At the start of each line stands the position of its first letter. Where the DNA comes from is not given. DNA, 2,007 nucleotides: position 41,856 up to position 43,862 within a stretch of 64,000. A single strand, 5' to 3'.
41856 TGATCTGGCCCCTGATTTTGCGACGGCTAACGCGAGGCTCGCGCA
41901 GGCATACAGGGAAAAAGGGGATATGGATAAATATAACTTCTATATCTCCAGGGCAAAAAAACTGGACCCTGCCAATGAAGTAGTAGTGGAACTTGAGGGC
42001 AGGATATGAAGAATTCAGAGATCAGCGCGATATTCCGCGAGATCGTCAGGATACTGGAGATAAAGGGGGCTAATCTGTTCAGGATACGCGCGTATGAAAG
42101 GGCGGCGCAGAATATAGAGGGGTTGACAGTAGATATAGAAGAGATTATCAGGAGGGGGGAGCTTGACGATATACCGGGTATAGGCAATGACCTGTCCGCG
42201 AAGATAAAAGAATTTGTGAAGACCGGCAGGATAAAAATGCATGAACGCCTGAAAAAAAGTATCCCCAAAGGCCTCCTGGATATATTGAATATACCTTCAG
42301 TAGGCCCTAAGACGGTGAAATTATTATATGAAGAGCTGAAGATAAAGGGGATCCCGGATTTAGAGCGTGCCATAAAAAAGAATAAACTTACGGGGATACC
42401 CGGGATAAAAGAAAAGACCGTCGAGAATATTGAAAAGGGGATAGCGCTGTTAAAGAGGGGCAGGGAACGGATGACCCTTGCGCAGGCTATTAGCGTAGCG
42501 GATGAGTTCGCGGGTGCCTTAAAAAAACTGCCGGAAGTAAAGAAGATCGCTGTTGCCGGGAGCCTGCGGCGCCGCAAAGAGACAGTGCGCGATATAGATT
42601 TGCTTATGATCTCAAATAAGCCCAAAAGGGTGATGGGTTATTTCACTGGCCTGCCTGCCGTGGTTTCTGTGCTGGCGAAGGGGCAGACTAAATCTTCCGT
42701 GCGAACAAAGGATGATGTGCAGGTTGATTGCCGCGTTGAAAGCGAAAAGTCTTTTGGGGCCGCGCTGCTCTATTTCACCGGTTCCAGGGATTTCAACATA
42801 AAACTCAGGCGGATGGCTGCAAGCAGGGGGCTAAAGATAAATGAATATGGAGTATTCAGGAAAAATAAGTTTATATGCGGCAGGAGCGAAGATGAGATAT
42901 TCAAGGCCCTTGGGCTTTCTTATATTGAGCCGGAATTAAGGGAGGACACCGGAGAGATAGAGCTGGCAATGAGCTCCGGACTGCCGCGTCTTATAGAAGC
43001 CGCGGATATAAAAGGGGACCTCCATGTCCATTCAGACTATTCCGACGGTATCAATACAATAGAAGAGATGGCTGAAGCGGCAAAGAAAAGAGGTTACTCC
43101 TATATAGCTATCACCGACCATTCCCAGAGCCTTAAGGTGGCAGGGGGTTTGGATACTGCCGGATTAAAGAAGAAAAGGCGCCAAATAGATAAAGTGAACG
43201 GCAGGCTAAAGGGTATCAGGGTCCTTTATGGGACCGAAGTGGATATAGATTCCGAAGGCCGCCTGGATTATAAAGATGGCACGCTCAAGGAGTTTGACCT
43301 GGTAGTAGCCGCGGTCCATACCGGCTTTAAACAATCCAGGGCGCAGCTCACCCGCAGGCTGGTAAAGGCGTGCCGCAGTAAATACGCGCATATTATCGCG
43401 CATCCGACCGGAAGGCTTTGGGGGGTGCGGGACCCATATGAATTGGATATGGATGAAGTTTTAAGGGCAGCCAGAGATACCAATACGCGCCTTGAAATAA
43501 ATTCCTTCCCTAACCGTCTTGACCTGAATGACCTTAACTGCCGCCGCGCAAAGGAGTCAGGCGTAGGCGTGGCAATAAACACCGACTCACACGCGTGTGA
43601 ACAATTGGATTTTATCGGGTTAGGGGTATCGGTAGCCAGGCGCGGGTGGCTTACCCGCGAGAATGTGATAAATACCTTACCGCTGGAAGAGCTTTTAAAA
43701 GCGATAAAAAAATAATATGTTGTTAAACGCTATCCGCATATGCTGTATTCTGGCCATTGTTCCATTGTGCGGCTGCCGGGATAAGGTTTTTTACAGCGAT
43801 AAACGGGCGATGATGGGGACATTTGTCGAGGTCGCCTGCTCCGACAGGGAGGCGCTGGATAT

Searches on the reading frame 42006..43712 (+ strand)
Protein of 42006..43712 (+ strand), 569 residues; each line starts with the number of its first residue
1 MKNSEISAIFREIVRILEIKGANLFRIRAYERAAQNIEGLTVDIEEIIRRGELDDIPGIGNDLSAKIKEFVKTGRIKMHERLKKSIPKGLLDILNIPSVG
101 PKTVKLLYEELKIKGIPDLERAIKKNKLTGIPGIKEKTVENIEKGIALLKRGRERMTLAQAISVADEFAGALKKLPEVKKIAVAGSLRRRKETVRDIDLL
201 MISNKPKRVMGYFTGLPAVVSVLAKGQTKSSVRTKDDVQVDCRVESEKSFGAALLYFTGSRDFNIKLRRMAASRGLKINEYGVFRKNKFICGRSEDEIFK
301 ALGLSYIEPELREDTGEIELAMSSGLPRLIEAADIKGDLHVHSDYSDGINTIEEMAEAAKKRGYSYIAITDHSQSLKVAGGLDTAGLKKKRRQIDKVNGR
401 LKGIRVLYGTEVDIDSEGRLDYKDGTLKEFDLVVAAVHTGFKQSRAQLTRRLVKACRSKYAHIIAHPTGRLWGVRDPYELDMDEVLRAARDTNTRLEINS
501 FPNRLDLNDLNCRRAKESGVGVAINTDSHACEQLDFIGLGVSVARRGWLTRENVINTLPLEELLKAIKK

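Call 39: search_protein_families(library=pfam, proteins=[window:42006-43712:+], max_evalue=0.00001)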
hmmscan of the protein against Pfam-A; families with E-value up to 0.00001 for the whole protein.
window:42006-43712:+ (569 aa): 4 families
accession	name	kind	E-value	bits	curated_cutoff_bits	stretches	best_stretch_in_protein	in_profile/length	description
PF14791.11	DNA_pol_B_thumb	-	5.6e-24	84.2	25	1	253-313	1-63/63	DNA polymerase beta thumb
PF14716.13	HHH_8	-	6.9e-21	74.8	30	1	1-75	1-72/73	Helix-hairpin-helix domain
PF02811.25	PHP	-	2.4e-15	57.7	26.4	1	338-464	1-122/164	PHP domain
PF14520.12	HHH_5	-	1.1e-08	35.8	27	1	92-142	3-51/57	Helix-hairpin-helix domain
